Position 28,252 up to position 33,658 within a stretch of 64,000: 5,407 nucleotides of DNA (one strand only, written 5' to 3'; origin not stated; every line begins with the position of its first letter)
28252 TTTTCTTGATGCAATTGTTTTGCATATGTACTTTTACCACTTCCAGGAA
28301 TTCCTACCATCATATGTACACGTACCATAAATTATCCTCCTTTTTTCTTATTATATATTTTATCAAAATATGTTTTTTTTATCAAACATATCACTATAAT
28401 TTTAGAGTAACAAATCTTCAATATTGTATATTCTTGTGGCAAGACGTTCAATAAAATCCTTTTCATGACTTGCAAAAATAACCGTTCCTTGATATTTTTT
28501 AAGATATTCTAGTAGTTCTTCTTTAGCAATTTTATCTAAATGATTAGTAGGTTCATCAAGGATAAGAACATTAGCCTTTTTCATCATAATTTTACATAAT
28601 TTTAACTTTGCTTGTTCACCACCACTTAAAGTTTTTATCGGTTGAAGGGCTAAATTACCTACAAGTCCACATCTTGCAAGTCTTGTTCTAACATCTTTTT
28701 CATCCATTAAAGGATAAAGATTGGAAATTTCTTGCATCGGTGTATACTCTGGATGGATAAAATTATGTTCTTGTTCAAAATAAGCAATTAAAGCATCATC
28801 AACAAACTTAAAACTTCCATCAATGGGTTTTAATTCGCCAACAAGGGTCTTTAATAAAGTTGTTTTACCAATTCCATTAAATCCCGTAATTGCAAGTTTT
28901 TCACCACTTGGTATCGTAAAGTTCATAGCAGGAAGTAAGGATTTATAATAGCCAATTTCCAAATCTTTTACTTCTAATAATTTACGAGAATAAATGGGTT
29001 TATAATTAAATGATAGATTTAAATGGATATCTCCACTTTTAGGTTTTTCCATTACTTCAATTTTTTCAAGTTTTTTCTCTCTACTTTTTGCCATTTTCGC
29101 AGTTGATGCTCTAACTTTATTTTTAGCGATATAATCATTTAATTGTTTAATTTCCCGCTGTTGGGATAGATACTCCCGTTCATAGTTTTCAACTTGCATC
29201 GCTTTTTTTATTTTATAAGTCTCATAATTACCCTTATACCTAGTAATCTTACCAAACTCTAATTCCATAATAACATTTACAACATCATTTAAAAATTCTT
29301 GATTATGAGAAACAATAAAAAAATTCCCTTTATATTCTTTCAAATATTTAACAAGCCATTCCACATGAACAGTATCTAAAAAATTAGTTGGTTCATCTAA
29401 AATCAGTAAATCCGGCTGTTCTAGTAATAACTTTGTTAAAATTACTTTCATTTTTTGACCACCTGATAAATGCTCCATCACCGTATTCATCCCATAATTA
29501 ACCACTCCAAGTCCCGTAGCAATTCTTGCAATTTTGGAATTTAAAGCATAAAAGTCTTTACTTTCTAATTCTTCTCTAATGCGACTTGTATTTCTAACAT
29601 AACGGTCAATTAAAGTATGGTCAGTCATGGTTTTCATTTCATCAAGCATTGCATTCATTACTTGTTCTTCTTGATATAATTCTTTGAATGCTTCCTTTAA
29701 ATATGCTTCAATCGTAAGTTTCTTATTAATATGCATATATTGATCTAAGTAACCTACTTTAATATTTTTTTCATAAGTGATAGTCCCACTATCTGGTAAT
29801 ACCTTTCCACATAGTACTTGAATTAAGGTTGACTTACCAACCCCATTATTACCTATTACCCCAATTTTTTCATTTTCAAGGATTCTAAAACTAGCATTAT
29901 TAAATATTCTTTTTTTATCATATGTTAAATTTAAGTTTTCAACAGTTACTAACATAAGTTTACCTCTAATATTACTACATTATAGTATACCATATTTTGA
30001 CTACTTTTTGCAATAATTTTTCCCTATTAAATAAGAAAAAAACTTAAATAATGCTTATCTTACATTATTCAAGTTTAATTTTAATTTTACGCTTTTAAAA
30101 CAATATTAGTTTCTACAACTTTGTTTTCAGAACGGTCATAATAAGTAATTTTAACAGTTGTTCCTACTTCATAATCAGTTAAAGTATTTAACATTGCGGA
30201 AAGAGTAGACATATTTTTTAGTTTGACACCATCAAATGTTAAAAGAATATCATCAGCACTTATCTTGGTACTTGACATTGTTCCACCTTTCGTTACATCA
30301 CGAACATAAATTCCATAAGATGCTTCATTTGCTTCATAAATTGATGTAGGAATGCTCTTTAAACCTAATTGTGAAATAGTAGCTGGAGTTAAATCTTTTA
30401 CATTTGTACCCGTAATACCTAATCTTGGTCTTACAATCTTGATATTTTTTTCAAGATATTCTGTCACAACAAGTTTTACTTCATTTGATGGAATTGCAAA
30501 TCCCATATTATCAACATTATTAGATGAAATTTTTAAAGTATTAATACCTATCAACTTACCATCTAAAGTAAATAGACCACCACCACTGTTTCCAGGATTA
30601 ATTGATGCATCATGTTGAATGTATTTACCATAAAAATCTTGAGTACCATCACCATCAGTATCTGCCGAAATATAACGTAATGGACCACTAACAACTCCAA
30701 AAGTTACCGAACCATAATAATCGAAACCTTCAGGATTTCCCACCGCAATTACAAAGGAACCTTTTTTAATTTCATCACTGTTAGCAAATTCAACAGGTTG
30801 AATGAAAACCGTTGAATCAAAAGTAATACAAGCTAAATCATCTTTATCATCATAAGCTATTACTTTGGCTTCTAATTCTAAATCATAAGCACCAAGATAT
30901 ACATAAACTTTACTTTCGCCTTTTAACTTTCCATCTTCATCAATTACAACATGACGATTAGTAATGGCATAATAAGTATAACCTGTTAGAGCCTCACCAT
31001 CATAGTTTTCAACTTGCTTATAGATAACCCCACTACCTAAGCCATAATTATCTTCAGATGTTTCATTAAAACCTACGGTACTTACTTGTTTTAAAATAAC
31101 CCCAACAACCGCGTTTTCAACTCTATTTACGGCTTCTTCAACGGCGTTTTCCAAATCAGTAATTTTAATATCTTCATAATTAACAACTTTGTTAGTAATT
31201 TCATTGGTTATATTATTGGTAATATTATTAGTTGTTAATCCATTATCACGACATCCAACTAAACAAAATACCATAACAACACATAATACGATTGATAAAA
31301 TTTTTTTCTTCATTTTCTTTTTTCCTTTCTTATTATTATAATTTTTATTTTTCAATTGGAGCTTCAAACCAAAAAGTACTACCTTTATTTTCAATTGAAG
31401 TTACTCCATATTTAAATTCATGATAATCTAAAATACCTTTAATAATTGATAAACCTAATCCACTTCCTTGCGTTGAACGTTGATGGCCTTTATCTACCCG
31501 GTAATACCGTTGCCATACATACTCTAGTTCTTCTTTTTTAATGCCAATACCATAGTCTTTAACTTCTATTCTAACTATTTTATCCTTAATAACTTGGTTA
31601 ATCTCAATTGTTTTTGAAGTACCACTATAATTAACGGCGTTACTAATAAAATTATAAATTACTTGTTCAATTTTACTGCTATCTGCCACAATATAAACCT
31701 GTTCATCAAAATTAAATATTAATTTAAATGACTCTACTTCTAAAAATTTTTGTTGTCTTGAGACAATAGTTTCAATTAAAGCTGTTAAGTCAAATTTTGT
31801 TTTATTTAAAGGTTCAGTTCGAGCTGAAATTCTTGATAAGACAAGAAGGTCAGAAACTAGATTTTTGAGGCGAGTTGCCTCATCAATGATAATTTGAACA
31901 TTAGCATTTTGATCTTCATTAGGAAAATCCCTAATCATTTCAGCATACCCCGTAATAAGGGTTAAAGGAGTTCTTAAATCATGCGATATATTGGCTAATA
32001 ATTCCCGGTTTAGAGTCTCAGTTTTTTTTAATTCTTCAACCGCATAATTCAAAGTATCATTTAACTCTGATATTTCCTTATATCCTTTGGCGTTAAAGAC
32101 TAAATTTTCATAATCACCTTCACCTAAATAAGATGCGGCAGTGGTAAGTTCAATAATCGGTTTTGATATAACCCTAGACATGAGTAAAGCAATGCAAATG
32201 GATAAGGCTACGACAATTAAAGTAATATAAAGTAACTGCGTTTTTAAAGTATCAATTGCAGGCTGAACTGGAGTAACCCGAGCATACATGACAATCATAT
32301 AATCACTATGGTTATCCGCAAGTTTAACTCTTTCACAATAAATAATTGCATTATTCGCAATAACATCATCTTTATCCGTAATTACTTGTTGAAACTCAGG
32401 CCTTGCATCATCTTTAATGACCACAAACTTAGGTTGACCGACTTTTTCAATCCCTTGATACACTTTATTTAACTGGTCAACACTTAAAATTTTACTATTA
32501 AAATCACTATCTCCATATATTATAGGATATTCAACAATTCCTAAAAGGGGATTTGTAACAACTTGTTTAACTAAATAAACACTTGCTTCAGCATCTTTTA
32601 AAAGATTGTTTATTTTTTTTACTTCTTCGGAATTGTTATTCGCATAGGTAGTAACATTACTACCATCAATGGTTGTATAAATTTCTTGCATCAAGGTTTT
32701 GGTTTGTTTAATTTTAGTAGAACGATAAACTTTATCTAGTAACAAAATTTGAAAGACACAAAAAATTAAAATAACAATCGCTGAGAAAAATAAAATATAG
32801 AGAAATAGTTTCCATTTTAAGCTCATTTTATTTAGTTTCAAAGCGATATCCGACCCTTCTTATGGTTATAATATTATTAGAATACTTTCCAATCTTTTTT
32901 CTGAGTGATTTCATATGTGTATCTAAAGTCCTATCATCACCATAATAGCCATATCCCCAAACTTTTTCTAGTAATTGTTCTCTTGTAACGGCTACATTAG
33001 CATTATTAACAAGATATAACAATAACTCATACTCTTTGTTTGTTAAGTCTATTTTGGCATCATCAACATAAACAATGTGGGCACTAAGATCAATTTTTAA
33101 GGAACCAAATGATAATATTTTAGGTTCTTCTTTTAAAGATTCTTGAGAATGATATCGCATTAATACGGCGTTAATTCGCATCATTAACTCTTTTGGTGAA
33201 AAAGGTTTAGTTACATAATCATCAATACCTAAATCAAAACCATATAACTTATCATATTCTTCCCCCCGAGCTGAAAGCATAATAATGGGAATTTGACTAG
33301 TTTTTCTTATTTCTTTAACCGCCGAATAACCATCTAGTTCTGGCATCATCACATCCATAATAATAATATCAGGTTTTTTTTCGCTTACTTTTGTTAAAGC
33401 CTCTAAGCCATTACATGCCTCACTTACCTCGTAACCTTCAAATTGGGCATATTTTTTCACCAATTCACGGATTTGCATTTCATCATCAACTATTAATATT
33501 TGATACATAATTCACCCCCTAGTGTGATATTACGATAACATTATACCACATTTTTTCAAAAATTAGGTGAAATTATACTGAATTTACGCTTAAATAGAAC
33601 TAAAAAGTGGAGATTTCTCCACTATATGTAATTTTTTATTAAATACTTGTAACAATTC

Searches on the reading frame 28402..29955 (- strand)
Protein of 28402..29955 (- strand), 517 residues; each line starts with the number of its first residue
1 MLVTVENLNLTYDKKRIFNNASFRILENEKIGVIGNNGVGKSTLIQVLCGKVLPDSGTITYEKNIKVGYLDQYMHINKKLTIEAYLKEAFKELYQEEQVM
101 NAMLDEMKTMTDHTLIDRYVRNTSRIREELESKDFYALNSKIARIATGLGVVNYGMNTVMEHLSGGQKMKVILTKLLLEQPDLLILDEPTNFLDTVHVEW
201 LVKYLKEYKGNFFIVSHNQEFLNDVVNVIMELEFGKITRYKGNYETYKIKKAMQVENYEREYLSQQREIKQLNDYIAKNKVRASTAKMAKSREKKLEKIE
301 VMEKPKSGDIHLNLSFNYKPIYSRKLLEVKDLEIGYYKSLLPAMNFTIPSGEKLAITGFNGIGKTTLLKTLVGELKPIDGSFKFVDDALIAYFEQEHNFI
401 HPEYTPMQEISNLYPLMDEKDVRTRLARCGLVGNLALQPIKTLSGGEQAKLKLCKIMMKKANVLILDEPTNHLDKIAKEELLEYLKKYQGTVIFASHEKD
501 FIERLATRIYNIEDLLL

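Call 51: search_protein_families(library=pfam, proteins=[window:28402-29955:-], max_evalue=0.000001)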
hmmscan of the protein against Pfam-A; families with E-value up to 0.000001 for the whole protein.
window:28402-29955:- (517 aa): 6 families
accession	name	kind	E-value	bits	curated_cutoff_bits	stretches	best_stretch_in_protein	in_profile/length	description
PF00005.33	ABC_tran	-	3.1e-50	170.8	25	2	19-191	2-137/137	ABC transporter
PF12848.13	ABC_tran_Xtn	-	4e-24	85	25.9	1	231-308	2-79/85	ABC transporter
PF02463.25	SMC_N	-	4.9e-17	62.5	40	1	27-228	23-208/220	RecF/RecN/SMC N terminal domain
PF13304.12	AAA_21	-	3.7e-14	53.9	27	0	439-498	234-299/304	AAA domain, putative AbiEii toxin, Type IV TA system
PF13173.12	AAA_14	-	5.4e-08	33.3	27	0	31-114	5-78/129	AAA domain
PF13401.12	AAA_22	-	7.7e-07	29.9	27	0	354-487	8-106/130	AAA domain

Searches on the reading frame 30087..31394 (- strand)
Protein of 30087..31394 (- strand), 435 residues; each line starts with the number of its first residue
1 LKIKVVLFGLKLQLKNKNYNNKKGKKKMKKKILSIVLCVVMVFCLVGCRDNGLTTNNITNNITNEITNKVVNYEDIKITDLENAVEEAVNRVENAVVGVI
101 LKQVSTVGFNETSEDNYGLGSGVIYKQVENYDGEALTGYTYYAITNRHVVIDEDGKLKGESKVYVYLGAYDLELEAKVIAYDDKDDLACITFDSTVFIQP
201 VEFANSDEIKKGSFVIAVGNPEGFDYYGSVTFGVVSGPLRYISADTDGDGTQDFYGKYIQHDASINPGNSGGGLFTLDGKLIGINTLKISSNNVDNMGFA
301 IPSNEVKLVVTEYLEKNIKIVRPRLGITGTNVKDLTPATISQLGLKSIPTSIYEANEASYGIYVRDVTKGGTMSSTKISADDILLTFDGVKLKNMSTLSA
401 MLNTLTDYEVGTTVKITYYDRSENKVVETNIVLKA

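Call 23: search_protein_families(library=pfam, proteins=[window:30087-31394:-], max_evalue=0.000001)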
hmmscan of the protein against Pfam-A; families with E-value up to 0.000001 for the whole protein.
window:30087-31394:- (435 aa): 3 families
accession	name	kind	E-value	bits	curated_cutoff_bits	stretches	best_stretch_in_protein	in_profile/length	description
PF13365.12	Trypsin_2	-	2e-22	80.9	27.6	1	120-284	1-144/144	Trypsin-like peptidase domain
PF00089.32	Trypsin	-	5.3e-12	46.5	20.6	1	142-307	36-217/220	Trypsin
PF13180.12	PDZ_2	-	1.4e-07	32.1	27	1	324-430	2-79/80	PDZ domain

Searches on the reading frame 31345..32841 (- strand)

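Call 23: search_protein_families(library=pfam, proteins=[window:31345-32841:-], max_evalue=0.000001)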
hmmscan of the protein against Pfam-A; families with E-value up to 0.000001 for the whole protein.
window:31345-32841:- (498 aa): 2 families
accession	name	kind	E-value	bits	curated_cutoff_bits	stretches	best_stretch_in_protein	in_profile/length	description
PF02518.31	HATPase_c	-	3.3e-21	76.2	26.4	1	387-497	2-110/111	Histidine kinase-, DNA gyrase B-, and HSP90-like ATPase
PF00512.31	HisKA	-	4.7e-19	68.6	26.9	1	278-340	2-65/66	His Kinase A (phospho-acceptor) domain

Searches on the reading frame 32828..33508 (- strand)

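Call 23: search_protein_families(library=pfam, proteins=[window:32828-33508:-], max_evalue=0.000001)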
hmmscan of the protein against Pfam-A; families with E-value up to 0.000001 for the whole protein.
window:32828-33508:- (226 aa): 2 families
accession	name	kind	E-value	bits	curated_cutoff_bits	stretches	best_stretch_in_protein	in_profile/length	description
PF00072.30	Response_reg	-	1.2e-31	109.5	30.2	1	4-112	1-110/111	Response regulator receiver domain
PF00486.34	Trans_reg_C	-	6.6e-26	90.6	26.2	1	152-223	3-77/77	Transcriptional regulatory protein, C terminal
